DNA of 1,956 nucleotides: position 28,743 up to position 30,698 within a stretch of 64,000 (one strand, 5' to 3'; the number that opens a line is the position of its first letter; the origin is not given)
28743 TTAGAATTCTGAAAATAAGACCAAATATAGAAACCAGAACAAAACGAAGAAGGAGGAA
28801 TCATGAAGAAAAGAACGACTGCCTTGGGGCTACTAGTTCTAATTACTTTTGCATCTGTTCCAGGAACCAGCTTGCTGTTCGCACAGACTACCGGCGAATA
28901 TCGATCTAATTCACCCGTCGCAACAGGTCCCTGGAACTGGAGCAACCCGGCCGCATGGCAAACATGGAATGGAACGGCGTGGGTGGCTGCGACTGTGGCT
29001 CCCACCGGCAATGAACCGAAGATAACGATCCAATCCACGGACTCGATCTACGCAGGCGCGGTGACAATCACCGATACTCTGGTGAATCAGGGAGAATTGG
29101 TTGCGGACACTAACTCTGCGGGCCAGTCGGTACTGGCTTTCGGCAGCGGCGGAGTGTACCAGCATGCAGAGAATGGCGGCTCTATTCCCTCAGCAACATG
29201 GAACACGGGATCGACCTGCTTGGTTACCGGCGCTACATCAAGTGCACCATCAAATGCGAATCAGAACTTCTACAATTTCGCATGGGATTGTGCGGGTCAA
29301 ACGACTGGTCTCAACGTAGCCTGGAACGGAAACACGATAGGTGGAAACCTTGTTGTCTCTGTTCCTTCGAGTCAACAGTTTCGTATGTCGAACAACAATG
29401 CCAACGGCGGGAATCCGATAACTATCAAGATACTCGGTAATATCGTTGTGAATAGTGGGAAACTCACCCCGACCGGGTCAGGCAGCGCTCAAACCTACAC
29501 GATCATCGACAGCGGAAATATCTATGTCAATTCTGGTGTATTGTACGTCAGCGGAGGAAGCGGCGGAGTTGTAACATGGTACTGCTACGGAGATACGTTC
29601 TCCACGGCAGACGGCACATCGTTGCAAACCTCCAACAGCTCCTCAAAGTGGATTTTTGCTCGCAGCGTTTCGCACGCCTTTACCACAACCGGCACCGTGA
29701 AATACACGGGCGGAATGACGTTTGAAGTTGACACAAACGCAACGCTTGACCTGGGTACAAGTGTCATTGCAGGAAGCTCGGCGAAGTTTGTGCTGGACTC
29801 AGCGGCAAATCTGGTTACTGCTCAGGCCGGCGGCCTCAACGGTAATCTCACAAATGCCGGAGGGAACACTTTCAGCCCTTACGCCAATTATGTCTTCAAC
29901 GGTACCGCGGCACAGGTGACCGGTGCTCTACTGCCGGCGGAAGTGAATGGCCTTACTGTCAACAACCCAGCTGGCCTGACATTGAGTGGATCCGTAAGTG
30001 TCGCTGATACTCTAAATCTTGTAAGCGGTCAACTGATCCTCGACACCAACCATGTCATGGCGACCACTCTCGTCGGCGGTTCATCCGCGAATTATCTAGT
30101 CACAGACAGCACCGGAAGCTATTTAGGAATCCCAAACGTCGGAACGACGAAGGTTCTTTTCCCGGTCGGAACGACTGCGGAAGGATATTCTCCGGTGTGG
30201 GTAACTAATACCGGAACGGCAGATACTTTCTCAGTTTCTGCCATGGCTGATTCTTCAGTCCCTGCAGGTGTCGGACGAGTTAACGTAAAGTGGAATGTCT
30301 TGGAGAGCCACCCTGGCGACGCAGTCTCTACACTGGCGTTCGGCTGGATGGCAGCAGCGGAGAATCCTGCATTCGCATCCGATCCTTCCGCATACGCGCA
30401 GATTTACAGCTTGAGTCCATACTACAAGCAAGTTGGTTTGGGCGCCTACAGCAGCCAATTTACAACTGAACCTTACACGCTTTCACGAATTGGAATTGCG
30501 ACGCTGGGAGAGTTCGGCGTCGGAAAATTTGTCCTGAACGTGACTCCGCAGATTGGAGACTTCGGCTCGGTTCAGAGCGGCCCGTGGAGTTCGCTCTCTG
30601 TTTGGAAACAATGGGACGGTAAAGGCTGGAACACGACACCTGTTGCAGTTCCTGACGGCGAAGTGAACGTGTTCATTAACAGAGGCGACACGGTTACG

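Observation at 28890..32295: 1249-aa cargo protein is an end-to-end tandem duplication of a ~580-aa unit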

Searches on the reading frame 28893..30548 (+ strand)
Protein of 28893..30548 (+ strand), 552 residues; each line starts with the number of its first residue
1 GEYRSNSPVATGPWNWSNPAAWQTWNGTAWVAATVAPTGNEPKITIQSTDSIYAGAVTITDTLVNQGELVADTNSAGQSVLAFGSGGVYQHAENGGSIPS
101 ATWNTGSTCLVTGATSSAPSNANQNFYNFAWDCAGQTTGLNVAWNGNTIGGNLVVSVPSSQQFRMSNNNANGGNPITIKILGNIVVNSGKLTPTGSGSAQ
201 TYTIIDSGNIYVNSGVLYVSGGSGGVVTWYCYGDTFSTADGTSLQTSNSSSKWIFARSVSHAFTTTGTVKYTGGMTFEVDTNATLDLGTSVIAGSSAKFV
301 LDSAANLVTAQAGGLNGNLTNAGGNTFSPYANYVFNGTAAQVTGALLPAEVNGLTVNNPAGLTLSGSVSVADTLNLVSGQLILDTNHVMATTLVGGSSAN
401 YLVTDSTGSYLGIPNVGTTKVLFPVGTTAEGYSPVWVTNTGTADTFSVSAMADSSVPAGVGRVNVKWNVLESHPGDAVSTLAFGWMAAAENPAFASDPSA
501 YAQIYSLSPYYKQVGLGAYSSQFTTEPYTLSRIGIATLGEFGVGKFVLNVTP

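Call 33: predict_structure(alignment_id=A2)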
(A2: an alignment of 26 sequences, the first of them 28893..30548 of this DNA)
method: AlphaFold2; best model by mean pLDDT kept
length: 552 residues; sequences in the alignment: 26
mean_pLDDT: 91.9   pTM: 0.88
mean pLDDT of the five models: 91.9, 91.6, 91.2, 90.3, 90.0
residues with pLDDT >= 90: 430; 70-90: 99; 50-70: 20; < 50: 3
segments of 3 or more residues with pLDDT < 50: 550-552
pLDDT, mean of each block of 10 residues (from residue 1): 85 80 94 94 95 92 95 80 96 94 97 95 95 96 92 97 81 79 97 80 95 95 86 96 90 94 91 90 97 89 97 95 91 97 96 98 98 97 97 96 94 96 97 97 95 77 93 89 96 89 84 90 96 94 76 43
secondary structure, 60 per line:
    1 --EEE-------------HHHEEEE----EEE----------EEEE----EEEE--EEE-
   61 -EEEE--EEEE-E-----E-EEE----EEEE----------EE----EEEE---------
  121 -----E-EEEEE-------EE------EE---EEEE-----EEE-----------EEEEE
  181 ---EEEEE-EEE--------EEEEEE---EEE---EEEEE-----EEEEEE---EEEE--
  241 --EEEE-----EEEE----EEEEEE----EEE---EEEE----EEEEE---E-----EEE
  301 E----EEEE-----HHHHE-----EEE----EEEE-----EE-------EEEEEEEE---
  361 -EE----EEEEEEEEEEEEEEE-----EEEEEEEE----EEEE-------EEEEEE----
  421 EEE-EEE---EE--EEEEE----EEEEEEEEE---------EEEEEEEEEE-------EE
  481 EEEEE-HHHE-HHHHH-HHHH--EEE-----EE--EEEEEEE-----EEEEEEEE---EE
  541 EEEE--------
elements in order: E3-5 E22-25 E30-32 E43-46 E51-54 E57-59 E62-65 E68-71 E81-83 E88-91 E108-111 E128-132 E153-156 E162-164 E176-180 E184-188 E190-192 E201-206 E210-212 E216-220 E226-231 E235-238 E243-246 E252-255 E260-265 E270-272 E276-279 E284-288 E298-301 E306-309 H315-318 E325-327 E332-335 E350-357 E368-382 E388-395 E400-403 E411-416 E421-423 E425-427 E435-439 E444-452 E462-471 E479-485 H492-496 H498-501 E504-506 E516-522 E528-535 E539-544
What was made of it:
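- On Pectate-lyase-fold CAZymes (PL1/PL3/PL9, GH28, CE8): The AF2 model is an all-beta solenoid with a ~25-residue period (call 33).
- Rigid architecture: AF2 pLDDT 91.9 and pTM 0.88 for the whole unit, with pLDDT 96-98 across the A/B junction (call 33).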

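Call 35: fold_search(model_id=the predicted structure, library=pdb)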
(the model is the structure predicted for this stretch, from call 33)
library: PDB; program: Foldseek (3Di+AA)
matches with E <= 10: 217; with E <= 0.001: 0
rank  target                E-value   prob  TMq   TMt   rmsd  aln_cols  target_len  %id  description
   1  7xyc_A                7.1e-02  0.12  0.15  0.15  17.3       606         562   10  CryoEM structure of Klebsiella phage Kp7 type II tail fiber gp52 in vitro (released 2023-06-07)
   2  6e1r_A                7.8e-02  0.08  0.13  0.13  17.3       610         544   10  Crystal structure of the Acinetobacter phage vB_ApiP_P1 tailspike protein (released 2019-07-17)
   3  2x6w_A                9.0e-02  0.11  0.15  0.15  17.6       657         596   12  Tailspike protein mutant E372Q of E.coli bacteriophage HK620 in complex with hexasaccharide (released 2011-03-02)
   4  8oek                  1.0e-01  0.38  0.11  0.16  10.6       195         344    8  Crystal structure of the HormR-GAIN domains of adhesion GPCR ADGRB2 (BAI2) in the uncleaved state (released 2023-05-31)
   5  8iq9_A                1.1e-01  0.11  0.16  0.16  16.7       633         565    9  Crystal structure of trimeric K2-2 TSP in complex with tetrasaccharide and octasaccharide (released 2024-02-21)
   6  7koh_A                1.2e-01  0.11  0.14  0.14  18.2       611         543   12  Crystal structure of antigen 43 from Escherichia coli EDL933 (released 2022-03-09)
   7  4y9v_A                1.2e-01  0.07  0.13  0.13  18.2       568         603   10  Gp54 tailspike of Acinetobacter baumannii bacteriophage AP22 in complex with A. baumannii capsular saccharide (released 2017-02-01)
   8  6e1r_B                1.4e-01  0.05  0.11  0.11  18.1       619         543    9  Crystal structure of the Acinetobacter phage vB_ApiP_P1 tailspike protein (released 2019-07-17)
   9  7w1d_D                1.5e-01  0.12  0.18  0.16  15.8       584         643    9  Crystal structure of Klebsiella pneumoniae K1 capsule-specific polysaccharide lyase in a C2 crystal form (released 2022-05-18)
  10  5j44_A                1.6e-01  0.11  0.17  0.11  20.6       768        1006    9  Crystal structure of the Secreted Extracellular protein A (SepA) from Shigella flexneri (released 2017-04-12)
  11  8iqe_D                1.7e-01  0.10  0.15  0.15  17.6       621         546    9  Crystal structure of tetrameric K2-2 TSP (released 2024-02-21)
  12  8iq9_B                1.7e-01  0.10  0.16  0.16  16.2       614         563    9  Crystal structure of trimeric K2-2 TSP in complex with tetrasaccharide and octasaccharide (released 2024-02-21)
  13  7w1d_H                3.2e-01  0.08  0.16  0.14  16.6       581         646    9  Crystal structure of Klebsiella pneumoniae K1 capsule-specific polysaccharide lyase in a C2 crystal form (released 2022-05-18)
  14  5w6h_A                3.5e-01  0.09  0.19  0.16  16.1       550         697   11  Crystal structure of Bacteriophage CBA120 tailspike protein 4 enzymatically active domain (TSP4dN, orf213) (released 2018-10-24)
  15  8iqe_B                3.9e-01  0.06  0.15  0.15  16.1       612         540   10  Crystal structure of tetrameric K2-2 TSP (released 2024-02-21)
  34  6n2b_B                1.3e+00  0.05  0.13  0.18  25.2       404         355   11  The Crystal Structure of Caldicellulosiruptor kristjanssonii Tapirin C-terminal domain (released 2018-12-19)
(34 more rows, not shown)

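Call 41: search_solved_structures(query=A2, max_evalue=10)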
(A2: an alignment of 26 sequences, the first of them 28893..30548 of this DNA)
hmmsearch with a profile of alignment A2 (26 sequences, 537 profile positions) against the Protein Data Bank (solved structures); distinct sequences matched with E-value up to 10: 2.
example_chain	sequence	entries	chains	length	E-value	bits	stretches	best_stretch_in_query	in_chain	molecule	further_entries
4fib_A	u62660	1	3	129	0.037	15.8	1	432-514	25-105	Uncharacterized protein ydhK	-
2ky9_A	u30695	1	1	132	0.039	15.7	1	432-514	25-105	Uncharacterized protein ydhK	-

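Call 43: search_protein_families(library=pfam, alignment_id=A2, max_evalue=1)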
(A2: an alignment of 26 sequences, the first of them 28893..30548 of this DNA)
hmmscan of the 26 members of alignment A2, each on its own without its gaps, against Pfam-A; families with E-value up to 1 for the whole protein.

A. member 1, window:28893-30548:+ (552 aa): 0 families

B. families by the number of members that match (of 26 scanned): 10 families
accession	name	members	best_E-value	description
PF10162.14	G8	12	9.6e-05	G8 domain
PF00801.26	PKD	1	0.024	PKD domain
PF15537.11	Ntox43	1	0.13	Bacterial toxin 43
PF00900.26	Ribosomal_S4e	1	0.13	Ribosomal family S4e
PF16168.11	AIDA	1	0.13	Adhesin of bacterial autotransporter system, probable stalk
PF14289.11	DUF4369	1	0.2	Domain of unknown function (DUF4369)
PF25059.1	FN3_DSCAM-DSCAML_C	1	0.21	DSCAM/DSCAML C-terminal Fn3-like domain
PF13975.11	gag-asp_proteas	1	0.26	gag-polyprotein putative aspartyl protease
PF19565.4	DUF6087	1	0.26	Family of unknown function (DUF6087)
PF16738.10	CBM26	1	0.37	Starch-binding module 26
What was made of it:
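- On G8 domain (PF10162): Twelve of 26 units give weak hits (call 43).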

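Call 71: fold_search(model_id=the predicted structure, library=viral)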
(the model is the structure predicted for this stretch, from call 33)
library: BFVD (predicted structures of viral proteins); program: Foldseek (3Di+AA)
matches with E <= 10: 400; with E <= 0.001: 0
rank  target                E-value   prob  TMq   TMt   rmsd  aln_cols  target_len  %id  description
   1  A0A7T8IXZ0            1.0e-03  0.28  0.12  0.10  24.6       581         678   10  Tailspike protein [Acinetobacter phage Pipo]
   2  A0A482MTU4            5.1e-03  0.35  0.18  0.18  17.2       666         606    8  Rhamnogalacturonase A/B/Epimerase-like pectate lyase domain-containing protein [Escherichia phage vB_EcoP_R4596]
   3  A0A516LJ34            6.2e-03  0.33  0.16  0.14  15.6       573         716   11  (no name in the UniProt tables at hand)
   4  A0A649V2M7            9.9e-03  0.09  0.10  0.10  18.8       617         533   10  Rhamnogalacturonase A/B/Epimerase-like pectate lyase domain-containing protein [Leuconostoc phage P965]
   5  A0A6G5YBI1            1.4e-02  0.35  0.21  0.21  16.2       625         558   10  (no name in the UniProt tables at hand)
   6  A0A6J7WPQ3            1.5e-02  0.98  0.25  0.33  12.5       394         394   16  Uncharacterized protein [uncultured Caudovirales phage]
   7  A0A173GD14            1.5e-02  0.21  0.16  0.12  16.3       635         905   10  Rhamnogalacturonase A/B/Epimerase-like pectate lyase domain-containing protein [Pseudomonas phage VSW-3]
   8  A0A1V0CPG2            1.6e-02  0.18  0.11  0.07  19.1       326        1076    8  (no name in the UniProt tables at hand)
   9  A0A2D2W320            1.7e-02  0.15  0.15  0.12  17.1       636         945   12  Tail fiber protein [Escherichia phage St11Ph5]
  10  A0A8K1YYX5            1.8e-02  0.14  0.15  0.13  17.4       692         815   10  Non-contractile tail fiber protein [Klebsiella phage vB_KpnS-VAC70]
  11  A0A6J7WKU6            1.8e-02  0.08  0.09  0.07  19.9       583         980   10  Carbohydrate-binding module family 5/12 [uncultured Caudovirales phage]
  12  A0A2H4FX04            2.1e-02  0.35  0.22  0.16  20.5       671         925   12  (no name in the UniProt tables at hand)
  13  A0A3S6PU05            2.2e-02  0.15  0.15  0.13  18.4       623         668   11  Tailspike 63D sialidase [Klebsiella phage 1611E-K2-1]
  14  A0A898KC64            2.4e-02  0.28  0.20  0.15  15.1       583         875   10  Tail protein [Salmonella phage vB_SalP_TR2]
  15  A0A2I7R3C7            2.4e-02  0.12  0.13  0.11  20.6       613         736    9  (no name in the UniProt tables at hand)
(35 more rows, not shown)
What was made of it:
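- On Pectate-lyase-fold CAZymes (PL1/PL3/PL9, GH28, CE8): The weak Foldseek neighbours are mostly right-handed beta-helices, but E >= 0.07 in the PDB (call 35) and E >= 1e-3 in BFVD (call 71), with TM <= 0.25.
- The unit models as a rigid rod-like solenoid (call 33), and the weak Foldseek neighbours are autotransporter passengers, Ag43 and tailspikes (calls 35, 71). Beta-helix plus C-terminal sandwich is the architecture of oligomeric tailspikes (calls 35, 71).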
